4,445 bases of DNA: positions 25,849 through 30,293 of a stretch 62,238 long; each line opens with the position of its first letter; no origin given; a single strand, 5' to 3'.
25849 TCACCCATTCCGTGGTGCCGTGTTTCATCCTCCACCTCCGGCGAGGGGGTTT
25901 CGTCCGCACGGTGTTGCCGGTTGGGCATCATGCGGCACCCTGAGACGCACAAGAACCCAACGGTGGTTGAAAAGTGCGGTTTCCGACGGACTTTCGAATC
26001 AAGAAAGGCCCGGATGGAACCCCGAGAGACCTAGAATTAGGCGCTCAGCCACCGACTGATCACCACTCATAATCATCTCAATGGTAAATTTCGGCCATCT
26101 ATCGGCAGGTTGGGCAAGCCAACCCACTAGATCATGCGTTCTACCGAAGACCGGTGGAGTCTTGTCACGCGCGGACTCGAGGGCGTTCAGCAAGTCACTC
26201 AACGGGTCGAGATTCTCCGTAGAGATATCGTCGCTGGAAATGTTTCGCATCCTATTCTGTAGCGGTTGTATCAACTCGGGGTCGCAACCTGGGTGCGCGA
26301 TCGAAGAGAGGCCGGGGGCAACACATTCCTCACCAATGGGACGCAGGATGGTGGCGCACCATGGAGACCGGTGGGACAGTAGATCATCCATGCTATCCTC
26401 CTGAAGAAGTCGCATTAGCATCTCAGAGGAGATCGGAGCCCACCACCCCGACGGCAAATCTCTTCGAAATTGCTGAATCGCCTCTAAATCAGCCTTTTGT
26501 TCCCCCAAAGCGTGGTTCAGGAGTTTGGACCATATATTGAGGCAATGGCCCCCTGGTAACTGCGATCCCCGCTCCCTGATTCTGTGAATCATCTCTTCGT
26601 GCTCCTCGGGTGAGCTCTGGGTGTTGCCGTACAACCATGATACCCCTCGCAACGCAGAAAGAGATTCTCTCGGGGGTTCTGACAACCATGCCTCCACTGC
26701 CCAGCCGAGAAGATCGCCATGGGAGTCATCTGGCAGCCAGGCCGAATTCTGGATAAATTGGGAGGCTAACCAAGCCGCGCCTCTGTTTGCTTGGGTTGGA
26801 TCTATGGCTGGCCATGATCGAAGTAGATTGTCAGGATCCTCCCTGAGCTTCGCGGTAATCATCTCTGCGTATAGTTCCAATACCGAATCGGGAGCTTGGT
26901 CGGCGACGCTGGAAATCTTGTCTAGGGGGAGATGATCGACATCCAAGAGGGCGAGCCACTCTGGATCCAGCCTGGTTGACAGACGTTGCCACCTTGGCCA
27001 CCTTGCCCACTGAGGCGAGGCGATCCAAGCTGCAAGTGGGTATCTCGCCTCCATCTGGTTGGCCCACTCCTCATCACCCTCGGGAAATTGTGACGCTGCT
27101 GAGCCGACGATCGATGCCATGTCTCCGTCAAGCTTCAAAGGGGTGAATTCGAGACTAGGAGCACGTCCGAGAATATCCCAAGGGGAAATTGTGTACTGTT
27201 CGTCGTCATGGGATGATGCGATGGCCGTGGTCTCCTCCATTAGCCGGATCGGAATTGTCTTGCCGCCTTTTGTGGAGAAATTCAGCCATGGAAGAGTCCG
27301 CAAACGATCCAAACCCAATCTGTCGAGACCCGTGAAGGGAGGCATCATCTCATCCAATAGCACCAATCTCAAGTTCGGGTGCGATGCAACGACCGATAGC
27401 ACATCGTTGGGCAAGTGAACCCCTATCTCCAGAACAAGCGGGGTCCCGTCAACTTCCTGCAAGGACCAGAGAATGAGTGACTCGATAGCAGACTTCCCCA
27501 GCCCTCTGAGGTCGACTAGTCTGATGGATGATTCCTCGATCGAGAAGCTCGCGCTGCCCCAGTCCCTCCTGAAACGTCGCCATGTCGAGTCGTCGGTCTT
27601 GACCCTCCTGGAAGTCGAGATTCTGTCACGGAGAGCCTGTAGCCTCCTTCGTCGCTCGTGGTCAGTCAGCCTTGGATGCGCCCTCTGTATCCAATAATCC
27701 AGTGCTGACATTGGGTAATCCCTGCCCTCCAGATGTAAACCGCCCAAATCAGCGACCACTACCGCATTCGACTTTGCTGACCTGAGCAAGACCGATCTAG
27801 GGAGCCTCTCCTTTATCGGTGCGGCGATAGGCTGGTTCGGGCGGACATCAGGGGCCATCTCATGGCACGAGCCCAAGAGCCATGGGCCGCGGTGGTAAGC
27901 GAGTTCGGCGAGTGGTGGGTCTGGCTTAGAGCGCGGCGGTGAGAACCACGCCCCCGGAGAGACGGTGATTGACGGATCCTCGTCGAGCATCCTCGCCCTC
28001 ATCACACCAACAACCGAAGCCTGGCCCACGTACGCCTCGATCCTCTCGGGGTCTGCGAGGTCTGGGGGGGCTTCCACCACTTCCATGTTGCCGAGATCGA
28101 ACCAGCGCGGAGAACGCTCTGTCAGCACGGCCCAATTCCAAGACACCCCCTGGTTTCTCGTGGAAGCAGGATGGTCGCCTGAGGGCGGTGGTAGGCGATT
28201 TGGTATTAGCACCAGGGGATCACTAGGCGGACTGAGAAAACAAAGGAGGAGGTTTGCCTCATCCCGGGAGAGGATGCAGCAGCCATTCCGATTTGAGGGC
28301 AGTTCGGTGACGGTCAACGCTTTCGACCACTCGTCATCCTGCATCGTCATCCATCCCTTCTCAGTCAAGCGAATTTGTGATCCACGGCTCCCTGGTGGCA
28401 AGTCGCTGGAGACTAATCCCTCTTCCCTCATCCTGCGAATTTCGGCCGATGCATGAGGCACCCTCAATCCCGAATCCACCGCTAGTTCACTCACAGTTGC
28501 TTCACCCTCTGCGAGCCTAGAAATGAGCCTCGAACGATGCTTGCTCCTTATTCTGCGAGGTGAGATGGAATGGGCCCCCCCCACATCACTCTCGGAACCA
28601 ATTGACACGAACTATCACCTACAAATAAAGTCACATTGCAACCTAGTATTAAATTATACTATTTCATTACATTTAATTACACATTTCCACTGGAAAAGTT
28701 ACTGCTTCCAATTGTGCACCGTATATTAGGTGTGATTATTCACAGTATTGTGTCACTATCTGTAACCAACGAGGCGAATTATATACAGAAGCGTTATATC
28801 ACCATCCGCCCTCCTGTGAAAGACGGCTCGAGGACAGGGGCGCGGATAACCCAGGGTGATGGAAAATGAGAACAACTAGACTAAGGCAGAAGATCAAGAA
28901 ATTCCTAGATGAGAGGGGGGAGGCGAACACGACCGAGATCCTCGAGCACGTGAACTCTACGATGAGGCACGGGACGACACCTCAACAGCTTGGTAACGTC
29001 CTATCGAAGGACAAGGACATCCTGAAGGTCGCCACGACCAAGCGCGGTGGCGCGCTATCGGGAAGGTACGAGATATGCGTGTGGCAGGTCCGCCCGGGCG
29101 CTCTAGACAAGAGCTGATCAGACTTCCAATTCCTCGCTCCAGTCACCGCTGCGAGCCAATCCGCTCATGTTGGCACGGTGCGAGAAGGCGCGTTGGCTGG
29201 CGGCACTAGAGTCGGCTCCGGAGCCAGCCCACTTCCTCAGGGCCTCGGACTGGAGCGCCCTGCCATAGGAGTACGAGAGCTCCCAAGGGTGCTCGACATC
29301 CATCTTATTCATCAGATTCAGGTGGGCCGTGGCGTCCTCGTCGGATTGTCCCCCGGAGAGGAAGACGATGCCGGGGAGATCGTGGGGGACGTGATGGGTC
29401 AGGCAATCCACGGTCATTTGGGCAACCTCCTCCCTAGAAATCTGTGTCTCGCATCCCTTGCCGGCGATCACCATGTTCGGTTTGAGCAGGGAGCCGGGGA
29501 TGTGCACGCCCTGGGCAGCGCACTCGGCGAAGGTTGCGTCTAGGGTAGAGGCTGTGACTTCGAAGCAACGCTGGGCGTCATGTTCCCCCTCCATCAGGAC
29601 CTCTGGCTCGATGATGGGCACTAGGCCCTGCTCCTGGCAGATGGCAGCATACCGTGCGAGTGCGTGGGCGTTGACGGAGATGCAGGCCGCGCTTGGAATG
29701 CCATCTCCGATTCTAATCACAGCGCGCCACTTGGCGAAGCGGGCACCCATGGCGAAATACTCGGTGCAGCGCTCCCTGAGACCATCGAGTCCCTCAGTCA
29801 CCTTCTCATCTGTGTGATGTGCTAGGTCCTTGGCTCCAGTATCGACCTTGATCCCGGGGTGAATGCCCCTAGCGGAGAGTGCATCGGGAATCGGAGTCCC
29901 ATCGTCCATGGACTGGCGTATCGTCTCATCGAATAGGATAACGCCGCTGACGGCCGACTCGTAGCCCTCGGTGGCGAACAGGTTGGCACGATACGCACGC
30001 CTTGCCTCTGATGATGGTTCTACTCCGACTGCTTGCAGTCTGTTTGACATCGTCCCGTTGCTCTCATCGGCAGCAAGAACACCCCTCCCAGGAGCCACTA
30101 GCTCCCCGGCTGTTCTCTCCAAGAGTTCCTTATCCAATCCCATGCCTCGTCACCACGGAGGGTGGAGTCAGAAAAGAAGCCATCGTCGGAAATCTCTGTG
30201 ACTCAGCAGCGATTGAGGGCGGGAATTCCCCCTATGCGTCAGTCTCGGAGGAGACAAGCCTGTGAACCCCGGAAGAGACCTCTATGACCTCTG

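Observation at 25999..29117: AT-rich island with an exact mini-ORB core, flanked by divergent winged-helix genes including an 869-aa orphan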

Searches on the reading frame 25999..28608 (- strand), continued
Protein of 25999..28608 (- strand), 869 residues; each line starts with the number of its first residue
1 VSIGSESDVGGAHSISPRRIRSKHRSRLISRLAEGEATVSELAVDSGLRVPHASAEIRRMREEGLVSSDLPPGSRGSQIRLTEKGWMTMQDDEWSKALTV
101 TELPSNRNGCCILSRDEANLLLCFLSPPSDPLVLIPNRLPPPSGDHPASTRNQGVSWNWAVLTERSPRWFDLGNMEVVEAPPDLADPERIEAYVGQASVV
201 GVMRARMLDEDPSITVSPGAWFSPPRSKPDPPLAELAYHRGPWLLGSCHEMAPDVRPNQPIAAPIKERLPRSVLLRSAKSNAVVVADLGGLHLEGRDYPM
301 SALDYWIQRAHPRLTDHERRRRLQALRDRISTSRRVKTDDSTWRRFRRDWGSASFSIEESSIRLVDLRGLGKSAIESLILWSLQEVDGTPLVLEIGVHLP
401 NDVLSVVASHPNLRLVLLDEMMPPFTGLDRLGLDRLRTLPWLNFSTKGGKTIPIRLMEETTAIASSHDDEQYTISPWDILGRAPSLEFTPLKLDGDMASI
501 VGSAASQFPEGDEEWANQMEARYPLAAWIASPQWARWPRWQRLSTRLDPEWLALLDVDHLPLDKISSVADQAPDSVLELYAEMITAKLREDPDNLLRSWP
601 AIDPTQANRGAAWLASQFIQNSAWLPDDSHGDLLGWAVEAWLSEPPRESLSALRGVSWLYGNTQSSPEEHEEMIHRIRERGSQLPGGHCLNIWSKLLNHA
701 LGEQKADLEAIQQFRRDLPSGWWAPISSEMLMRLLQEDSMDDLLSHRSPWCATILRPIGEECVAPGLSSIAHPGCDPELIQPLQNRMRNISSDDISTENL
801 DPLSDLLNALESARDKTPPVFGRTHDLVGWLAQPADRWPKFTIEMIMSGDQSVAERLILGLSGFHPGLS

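Call 65: find_encoding_contigs(protein=P0256, flank=8000, max_places=1)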
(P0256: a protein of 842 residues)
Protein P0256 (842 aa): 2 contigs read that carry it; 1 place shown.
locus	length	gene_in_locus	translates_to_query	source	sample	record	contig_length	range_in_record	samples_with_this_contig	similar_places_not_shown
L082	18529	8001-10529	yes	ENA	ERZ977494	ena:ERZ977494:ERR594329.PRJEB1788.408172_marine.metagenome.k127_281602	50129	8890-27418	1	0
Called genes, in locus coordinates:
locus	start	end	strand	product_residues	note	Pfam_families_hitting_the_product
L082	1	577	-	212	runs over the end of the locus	PF13238:AAA_18, PF13671:AAA_33 (weak), PF00406:ADK (weak), PF13207:AAA_17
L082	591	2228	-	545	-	-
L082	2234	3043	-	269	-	PF00005:ABC_tran, PF13304:AAA_21 (weak)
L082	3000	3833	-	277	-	PF00378:ECH_1, PF16113:ECH_2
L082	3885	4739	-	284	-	-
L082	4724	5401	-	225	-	PF01725:Ham1p_like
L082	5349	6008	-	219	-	PF01636:APH (weak), PF06293:Kdo (weak), PF01163:RIO1 (weak), PF00069:Pkinase, PF07714:PK_Tyr_Ser-Thr (weak)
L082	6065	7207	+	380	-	PF02445:NadA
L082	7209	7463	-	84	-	PF12976:DUF3860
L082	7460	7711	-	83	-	PF12976:DUF3860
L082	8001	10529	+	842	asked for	-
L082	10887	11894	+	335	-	PF01467:CTP_transf_like, PF04019:DUF359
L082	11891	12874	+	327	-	PF00535:Glycos_transf_2, PF10111:Glyco_tranf_2_2, PF13506:Glyco_transf_21, PF13641:Glyco_tranf_2_3, PF13632:Glyco_trans_2_3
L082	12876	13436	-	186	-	-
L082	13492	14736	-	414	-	PF13191:AAA_16, PF00004:AAA, PF13401:AAA_22, PF22606:Cdc6-ORC-like_ATPase_lid, PF22703:Cdc6_lid, PF09079:WHD_Cdc6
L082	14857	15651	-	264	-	PF23023:Anti-Pycsar_Apyc1, PF00753:Lactamase_B (weak), PF12706:Lactamase_B_2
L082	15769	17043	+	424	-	PF00667:FAD_binding_1, PF00175:NAD_binding_1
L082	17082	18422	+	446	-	PF00289:Biotin_carb_N, PF01071:GARS_A (weak), PF02222:ATP-grasp, PF02655:ATP-grasp_3 (weak), PF02786:CPSase_L_D2, PF07478:Dala_Dala_lig_C, PF02785:Biotin_carb_C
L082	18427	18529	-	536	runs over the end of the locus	-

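Call 66: find_encoding_contigs(protein=P0262, flank=8000, max_places=1)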
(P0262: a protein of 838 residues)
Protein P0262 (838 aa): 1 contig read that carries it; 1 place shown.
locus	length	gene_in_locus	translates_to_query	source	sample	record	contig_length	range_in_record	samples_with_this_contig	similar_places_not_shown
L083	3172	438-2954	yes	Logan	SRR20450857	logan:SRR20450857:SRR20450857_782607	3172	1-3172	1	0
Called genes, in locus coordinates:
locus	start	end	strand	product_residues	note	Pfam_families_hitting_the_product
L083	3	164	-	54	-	?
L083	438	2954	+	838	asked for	-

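Call 67: find_encoding_contigs(protein=P0276, flank=8000, max_places=1)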
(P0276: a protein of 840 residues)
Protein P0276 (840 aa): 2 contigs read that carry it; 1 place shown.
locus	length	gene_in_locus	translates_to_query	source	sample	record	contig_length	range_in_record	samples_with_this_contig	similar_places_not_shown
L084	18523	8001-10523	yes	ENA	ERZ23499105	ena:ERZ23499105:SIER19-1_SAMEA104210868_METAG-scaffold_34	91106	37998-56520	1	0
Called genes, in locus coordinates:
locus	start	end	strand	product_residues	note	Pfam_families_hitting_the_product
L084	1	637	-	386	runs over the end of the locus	PF05138:PaaA_PaaC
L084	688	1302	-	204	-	PF04967:HTH_10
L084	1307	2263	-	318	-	PF03320:FBPase_glpX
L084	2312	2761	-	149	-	PF01967:MoaC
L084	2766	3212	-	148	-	PF02391:MoaE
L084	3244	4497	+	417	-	-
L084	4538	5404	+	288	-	PF00378:ECH_1, PF16113:ECH_2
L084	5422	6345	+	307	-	PF01791:DeoC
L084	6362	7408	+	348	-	PF00355:Rieske, PF00848:Ring_hydroxyl_A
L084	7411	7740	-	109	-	PF12976:DUF3860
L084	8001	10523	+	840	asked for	-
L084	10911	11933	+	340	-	PF01467:CTP_transf_like, PF04019:DUF359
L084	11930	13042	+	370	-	PF00535:Glycos_transf_2, PF10111:Glyco_tranf_2_2 (faint), PF13641:Glyco_tranf_2_3, PF13506:Glyco_transf_21 (weak), PF13632:Glyco_trans_2_3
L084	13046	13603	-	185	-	-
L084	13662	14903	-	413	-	PF13191:AAA_16, PF00004:AAA (weak), PF13401:AAA_22, PF22606:Cdc6-ORC-like_ATPase_lid (weak), PF22703:Cdc6_lid, PF09079:WHD_Cdc6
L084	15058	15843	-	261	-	PF23023:Anti-Pycsar_Apyc1, PF00753:Lactamase_B (weak), PF12706:Lactamase_B_2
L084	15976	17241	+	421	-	PF00667:FAD_binding_1, PF00175:NAD_binding_1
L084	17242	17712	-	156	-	PF10686:YAcAr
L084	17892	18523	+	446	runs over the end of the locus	PF00289:Biotin_carb_N, PF01071:GARS_A (weak), PF02222:ATP-grasp, PF02655:ATP-grasp_3, PF02786:CPSase_L_D2, PF07478:Dala_Dala_lig_C, PF02785:Biotin_carb_C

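Call 68: find_encoding_contigs(protein=P0305, flank=8000, max_places=1)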
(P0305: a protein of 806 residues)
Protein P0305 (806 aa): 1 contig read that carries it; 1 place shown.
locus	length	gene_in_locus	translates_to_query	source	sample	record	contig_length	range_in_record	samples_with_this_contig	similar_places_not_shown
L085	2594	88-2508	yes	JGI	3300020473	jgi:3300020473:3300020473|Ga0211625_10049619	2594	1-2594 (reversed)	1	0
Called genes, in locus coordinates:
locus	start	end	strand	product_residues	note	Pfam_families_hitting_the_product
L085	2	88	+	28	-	?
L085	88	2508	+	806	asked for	PF01022:HTH_5 (faint), PF09339:HTH_IclR (faint)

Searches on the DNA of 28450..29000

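Call 19: search_rna_families(source=window, start=28450, end=29000, threshold=evalue, max_evalue=10)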
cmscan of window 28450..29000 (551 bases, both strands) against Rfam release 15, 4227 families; matches with E-value up to 10: 1.
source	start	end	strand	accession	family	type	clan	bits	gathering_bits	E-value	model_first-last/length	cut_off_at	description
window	28852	28891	+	RF01281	snoR35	Gene; snRNA; snoRNA; CD-box;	CL00053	14.3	40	2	1-81/81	no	Small nucleolar RNA snoR35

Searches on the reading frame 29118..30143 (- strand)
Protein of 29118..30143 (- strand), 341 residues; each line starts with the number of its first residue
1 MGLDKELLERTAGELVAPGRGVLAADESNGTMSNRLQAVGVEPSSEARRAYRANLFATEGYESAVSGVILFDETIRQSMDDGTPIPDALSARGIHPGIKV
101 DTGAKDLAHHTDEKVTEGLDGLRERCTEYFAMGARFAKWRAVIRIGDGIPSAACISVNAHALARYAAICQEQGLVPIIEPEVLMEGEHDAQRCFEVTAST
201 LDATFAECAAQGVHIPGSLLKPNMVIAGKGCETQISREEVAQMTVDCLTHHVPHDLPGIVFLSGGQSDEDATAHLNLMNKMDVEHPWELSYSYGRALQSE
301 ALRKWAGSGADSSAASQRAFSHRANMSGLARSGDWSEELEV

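Call 7: search_protein_families(library=pfam, proteins=[window:29118-30143:-], max_evalue=0.1)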
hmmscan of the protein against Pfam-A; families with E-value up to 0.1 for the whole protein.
window:29118-30143:- (341 aa): 2 families
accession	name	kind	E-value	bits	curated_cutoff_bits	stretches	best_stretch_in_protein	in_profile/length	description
PF00274.25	Glycolytic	-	1.3e-126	422.6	22.2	1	8-338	2-332/349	Fructose-bisphosphate aldolase class-I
PF17344.7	DUF5374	-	0.054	13.6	25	0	227-252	5-29/40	Family of unknown function (DUF5374)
